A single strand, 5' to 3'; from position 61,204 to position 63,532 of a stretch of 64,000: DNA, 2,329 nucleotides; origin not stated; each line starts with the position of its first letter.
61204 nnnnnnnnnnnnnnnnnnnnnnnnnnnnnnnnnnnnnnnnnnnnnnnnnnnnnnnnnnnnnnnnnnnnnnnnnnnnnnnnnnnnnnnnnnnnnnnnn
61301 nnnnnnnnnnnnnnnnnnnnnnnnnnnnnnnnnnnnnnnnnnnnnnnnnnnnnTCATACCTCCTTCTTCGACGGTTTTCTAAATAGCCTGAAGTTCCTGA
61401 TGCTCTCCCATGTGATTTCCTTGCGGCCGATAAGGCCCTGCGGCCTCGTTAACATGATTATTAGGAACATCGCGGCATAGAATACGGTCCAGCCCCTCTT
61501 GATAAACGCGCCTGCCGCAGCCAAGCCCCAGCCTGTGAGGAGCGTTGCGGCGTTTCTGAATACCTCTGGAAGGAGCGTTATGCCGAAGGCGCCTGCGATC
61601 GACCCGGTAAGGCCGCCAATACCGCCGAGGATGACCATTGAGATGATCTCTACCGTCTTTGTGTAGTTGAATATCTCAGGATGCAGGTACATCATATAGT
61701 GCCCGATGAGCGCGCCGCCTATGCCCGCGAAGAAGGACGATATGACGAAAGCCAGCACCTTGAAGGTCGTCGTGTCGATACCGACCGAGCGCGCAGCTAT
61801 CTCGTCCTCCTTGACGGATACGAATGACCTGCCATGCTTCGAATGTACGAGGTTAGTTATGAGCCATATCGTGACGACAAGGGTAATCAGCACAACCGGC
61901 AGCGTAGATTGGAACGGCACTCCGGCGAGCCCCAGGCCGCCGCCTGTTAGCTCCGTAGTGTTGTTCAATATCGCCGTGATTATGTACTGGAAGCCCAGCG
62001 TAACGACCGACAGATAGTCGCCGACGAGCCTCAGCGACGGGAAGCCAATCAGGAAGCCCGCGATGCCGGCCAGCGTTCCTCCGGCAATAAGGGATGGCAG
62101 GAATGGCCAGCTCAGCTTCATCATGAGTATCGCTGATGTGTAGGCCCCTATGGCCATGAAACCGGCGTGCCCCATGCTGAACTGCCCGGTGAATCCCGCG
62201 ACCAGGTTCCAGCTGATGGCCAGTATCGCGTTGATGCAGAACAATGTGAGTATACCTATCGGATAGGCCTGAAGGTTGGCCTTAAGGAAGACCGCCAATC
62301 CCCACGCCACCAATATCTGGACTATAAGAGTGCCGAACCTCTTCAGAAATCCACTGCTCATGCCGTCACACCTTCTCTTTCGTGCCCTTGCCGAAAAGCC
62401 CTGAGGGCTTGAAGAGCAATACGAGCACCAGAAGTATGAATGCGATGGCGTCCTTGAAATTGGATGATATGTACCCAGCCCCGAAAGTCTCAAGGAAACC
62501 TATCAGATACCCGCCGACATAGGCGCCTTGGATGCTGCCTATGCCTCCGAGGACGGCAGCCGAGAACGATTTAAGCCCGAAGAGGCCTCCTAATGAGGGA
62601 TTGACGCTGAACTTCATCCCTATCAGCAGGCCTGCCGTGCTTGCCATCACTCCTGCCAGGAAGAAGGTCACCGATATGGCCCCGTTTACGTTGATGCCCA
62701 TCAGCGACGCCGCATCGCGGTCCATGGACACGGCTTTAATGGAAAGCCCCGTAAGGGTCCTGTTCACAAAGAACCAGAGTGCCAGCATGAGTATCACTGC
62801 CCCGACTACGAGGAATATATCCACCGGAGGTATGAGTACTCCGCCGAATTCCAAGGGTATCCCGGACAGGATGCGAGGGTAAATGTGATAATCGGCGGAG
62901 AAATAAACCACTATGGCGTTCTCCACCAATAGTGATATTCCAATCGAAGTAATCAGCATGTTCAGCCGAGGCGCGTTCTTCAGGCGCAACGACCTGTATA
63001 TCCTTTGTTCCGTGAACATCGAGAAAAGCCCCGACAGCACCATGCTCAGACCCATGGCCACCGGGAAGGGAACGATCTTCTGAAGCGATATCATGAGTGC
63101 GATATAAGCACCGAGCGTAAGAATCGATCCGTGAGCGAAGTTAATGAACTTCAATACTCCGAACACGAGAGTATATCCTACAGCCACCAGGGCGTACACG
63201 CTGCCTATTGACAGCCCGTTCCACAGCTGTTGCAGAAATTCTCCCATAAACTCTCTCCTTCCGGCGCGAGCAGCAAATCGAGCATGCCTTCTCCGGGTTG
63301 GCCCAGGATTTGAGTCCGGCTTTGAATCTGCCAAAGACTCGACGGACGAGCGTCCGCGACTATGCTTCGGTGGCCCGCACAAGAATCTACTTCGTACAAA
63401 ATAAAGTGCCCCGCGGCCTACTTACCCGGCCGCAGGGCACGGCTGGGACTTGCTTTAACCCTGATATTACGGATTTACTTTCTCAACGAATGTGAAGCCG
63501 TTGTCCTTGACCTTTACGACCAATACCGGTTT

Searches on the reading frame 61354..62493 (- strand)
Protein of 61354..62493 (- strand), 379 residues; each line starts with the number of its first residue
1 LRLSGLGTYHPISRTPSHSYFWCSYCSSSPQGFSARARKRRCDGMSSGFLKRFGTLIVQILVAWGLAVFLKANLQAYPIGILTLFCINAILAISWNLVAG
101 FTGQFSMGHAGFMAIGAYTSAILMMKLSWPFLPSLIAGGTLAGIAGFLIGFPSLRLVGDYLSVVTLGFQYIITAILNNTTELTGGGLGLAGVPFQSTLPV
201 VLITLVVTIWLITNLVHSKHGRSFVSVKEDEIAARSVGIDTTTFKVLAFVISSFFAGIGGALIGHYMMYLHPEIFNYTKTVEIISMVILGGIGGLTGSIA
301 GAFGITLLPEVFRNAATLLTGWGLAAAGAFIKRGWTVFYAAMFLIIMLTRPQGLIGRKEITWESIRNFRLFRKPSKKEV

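Call 117: search_protein_families(library=pfam, max_evalue=0.00001, proteins=[window:61354-62493:-])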
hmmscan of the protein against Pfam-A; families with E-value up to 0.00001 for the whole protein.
window:61354-62493:- (379 aa): 1 family
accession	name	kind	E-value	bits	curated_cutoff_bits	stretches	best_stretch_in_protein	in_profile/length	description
PF02653.21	BPD_transp_2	-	8.1e-38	130.5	26.8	1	79-346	3-268/269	Branched-chain amino acid transport system / permease component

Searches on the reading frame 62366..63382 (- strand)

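Call 117: search_protein_families(library=pfam, max_evalue=0.00001, proteins=[window:62366-63382:-])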
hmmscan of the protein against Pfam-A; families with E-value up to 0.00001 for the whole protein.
window:62366-63382:- (338 aa): 1 family
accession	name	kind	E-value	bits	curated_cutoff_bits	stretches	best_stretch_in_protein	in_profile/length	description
PF02653.21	BPD_transp_2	-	3.1e-36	125.3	26.8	1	55-322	4-269/269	Branched-chain amino acid transport system / permease component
